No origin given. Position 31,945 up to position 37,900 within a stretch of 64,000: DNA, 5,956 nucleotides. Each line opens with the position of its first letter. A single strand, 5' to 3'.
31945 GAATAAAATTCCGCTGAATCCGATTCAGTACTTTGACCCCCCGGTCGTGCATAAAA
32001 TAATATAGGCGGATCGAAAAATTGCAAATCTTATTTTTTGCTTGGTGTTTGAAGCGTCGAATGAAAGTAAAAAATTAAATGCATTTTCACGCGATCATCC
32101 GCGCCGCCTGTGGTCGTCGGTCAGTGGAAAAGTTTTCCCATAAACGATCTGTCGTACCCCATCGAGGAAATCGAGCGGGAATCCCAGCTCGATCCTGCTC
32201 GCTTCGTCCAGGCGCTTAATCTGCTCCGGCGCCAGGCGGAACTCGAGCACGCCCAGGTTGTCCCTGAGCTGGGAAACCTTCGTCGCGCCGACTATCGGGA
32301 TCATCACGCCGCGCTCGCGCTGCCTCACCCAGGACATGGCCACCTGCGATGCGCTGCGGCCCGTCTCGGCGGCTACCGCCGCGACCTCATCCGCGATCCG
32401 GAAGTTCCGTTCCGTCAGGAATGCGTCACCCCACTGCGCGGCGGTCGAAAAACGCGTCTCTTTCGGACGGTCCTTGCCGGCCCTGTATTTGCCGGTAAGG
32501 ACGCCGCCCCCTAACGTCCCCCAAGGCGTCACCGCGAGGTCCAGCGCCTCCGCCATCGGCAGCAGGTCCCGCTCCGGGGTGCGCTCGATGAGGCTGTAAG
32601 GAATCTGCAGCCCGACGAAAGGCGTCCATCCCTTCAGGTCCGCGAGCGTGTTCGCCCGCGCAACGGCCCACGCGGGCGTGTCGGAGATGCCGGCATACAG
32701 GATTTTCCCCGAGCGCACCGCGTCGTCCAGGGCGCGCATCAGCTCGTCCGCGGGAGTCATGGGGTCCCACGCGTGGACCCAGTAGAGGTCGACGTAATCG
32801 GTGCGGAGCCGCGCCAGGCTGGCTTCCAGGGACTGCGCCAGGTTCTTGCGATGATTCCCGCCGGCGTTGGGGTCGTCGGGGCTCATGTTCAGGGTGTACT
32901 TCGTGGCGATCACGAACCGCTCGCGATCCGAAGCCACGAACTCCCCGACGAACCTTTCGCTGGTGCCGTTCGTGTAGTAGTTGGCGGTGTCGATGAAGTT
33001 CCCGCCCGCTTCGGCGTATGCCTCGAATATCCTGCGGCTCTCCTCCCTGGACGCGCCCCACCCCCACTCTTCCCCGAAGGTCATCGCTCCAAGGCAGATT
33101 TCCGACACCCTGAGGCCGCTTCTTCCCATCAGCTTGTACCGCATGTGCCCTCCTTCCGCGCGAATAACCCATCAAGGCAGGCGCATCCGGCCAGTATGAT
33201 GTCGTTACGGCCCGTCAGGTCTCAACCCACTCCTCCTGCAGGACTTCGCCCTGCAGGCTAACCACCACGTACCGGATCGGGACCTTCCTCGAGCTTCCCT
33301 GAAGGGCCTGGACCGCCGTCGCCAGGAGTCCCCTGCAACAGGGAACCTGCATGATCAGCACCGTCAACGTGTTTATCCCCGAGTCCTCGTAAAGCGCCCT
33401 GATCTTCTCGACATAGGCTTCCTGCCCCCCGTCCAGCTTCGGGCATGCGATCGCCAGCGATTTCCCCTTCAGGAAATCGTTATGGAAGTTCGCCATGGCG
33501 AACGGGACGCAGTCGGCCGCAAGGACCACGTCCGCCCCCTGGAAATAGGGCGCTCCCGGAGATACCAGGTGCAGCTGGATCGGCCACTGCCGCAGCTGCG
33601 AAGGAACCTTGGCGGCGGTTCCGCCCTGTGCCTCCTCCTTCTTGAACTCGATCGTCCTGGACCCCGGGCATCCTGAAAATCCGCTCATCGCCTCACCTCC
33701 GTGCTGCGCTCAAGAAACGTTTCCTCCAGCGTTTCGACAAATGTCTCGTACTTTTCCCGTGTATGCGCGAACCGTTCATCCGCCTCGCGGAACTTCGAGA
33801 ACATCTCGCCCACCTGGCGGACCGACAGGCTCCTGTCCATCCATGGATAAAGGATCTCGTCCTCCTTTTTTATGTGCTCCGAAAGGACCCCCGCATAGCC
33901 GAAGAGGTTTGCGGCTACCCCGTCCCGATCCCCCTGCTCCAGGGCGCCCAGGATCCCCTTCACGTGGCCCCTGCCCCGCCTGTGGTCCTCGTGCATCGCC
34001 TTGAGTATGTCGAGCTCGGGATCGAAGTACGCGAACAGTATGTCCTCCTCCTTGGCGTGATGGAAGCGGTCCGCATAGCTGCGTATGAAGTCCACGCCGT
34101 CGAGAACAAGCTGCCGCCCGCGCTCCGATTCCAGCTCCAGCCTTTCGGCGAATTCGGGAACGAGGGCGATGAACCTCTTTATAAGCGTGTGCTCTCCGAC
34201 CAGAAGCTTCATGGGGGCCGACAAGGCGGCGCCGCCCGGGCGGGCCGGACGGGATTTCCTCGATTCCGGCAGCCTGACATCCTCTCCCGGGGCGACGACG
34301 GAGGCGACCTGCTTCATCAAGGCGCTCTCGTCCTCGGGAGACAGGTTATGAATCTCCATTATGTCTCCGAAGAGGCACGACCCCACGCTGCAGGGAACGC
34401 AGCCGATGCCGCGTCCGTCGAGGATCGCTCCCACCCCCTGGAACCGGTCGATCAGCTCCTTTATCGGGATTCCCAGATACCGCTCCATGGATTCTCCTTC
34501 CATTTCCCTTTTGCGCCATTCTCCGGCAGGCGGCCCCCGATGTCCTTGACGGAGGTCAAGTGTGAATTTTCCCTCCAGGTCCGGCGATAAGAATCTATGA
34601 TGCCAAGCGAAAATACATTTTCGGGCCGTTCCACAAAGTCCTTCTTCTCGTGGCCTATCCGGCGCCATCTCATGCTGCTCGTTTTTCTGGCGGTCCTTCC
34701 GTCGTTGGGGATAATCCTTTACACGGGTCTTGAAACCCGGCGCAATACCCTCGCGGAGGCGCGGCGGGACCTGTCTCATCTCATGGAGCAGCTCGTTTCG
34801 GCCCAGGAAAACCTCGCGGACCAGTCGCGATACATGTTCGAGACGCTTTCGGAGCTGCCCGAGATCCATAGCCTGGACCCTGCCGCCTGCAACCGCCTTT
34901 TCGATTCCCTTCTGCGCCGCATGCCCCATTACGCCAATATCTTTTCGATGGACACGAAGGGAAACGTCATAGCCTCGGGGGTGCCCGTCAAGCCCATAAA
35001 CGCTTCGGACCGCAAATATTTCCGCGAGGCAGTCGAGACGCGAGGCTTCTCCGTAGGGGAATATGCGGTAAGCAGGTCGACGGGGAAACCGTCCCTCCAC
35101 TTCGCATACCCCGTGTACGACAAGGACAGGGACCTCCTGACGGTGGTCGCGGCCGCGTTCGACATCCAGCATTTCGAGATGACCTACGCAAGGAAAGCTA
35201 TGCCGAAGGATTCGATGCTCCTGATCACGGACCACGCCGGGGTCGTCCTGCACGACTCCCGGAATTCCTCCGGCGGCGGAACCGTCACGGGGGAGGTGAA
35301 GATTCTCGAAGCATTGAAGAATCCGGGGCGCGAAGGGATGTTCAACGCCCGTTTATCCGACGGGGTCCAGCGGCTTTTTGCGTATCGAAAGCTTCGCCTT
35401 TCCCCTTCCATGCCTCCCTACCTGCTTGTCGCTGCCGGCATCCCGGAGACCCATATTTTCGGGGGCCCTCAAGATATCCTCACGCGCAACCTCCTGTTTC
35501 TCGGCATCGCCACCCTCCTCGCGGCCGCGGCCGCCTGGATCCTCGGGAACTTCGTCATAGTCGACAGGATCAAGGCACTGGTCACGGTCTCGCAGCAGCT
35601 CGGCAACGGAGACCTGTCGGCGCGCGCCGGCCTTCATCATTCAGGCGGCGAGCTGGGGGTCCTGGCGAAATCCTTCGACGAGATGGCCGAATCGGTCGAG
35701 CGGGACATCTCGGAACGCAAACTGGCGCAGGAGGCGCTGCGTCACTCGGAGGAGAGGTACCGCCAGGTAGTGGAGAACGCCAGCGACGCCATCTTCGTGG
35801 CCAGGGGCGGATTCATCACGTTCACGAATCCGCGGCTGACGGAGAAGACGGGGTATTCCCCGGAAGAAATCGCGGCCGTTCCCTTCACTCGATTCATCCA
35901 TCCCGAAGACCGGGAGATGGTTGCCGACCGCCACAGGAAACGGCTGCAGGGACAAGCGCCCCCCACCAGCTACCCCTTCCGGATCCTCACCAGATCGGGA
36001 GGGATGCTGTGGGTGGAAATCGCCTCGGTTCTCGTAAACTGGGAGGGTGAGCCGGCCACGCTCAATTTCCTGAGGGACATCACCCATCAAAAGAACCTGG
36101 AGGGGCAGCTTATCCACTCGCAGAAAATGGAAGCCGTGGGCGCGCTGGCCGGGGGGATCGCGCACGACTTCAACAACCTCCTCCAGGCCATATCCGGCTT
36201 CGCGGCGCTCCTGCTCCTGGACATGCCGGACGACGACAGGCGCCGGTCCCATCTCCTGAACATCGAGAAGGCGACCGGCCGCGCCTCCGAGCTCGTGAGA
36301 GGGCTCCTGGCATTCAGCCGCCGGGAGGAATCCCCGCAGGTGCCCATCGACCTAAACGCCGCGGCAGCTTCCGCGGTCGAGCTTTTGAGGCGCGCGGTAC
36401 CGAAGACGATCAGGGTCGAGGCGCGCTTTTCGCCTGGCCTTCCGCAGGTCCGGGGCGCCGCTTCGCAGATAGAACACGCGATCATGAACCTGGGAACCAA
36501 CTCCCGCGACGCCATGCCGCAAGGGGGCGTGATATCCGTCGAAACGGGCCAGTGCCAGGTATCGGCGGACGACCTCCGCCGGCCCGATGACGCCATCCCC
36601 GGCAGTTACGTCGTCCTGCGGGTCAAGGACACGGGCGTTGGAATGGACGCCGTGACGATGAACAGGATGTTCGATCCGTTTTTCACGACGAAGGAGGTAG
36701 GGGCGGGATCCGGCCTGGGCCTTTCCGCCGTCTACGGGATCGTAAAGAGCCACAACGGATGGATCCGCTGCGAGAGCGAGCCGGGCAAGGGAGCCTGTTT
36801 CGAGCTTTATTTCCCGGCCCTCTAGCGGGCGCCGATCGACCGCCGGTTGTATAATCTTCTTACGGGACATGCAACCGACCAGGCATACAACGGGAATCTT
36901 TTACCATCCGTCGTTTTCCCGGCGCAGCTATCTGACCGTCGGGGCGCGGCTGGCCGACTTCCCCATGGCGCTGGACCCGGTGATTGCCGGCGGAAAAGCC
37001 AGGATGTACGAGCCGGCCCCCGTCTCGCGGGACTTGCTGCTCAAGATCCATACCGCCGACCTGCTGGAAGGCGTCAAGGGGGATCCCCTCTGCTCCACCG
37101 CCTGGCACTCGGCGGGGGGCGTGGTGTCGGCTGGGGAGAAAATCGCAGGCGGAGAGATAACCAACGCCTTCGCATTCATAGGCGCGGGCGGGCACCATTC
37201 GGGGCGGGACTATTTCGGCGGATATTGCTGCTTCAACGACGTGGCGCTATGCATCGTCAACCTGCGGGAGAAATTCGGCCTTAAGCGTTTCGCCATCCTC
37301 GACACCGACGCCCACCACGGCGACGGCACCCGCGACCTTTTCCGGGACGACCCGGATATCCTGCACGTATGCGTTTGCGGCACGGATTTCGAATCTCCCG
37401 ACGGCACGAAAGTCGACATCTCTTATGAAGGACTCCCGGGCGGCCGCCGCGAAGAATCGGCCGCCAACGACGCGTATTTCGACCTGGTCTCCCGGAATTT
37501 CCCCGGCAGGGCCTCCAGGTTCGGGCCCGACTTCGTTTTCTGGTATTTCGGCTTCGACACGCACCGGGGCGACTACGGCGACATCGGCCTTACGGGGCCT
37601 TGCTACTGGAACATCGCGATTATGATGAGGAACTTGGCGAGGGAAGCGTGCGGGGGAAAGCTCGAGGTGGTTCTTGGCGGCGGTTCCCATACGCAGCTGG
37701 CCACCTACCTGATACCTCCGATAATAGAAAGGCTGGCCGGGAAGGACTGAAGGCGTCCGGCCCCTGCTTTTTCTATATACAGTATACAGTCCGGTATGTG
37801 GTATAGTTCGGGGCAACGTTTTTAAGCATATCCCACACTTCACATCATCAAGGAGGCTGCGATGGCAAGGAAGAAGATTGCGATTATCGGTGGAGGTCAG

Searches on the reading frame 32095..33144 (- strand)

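Call 63: search_protein_families(library=pfam, proteins=[window:32095-33144:-], max_evalue=0.00001)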
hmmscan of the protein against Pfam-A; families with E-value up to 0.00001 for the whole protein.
window:32095-33144:- (349 aa): 1 family
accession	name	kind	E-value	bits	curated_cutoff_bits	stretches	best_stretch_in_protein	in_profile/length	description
PF00248.27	Aldo_ket_red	-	1.5e-77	261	24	1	15-316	1-290/291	Aldo/keto reductase family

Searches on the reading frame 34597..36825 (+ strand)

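Call 63: search_protein_families(library=pfam, proteins=[window:34597-36825:+], max_evalue=0.00001)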
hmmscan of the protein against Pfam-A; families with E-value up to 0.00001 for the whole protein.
window:34597-36825:+ (742 aa): 8 families
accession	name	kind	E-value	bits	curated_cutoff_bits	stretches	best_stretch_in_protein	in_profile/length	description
PF02518.31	HATPase_c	-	6.3e-20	72.1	26.4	1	622-741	3-109/111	Histidine kinase-, DNA gyrase B-, and HSP90-like ATPase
PF02743.24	dCache_1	-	5.3e-15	56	45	1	50-267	2-231/240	Cache domain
PF08447.18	PAS_3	-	1.2e-13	51.6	25.6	1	408-487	2-83/89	PAS fold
PF00989.32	PAS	-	1.2e-11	45.1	22.6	1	386-495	1-113/113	PAS fold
PF13426.13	PAS_9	-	2.5e-10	41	27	1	397-496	2-102/103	PAS domain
PF00672.30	HAMP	-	2.5e-09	37.7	25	1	321-368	6-52/53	HAMP domain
PF00512.31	HisKA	-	1.2e-08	35.3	26.9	1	516-578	4-65/66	His Kinase A (phospho-acceptor) domain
PF13188.13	PAS_8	-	6.5e-06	26.3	21.8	0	386-439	1-55/65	PAS domain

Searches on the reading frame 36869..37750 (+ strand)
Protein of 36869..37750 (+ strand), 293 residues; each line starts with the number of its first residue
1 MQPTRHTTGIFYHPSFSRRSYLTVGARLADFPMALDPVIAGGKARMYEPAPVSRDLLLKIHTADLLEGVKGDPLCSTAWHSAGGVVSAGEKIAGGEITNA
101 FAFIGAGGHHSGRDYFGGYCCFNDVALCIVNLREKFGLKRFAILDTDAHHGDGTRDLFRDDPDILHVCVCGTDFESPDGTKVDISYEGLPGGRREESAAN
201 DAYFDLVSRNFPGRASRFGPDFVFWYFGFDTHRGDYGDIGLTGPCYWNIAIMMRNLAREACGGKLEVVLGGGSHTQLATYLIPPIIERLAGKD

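Call 63: search_protein_families(library=pfam, proteins=[window:36869-37750:+], max_evalue=0.00001)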
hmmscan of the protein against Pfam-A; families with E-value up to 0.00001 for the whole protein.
window:36869-37750:+ (293 aa): 1 family
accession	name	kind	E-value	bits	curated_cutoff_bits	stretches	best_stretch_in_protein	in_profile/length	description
PF00850.24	Hist_deacetyl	-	2.5e-38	132.6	27.9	1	76-276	79-285/298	Histone deacetylase domain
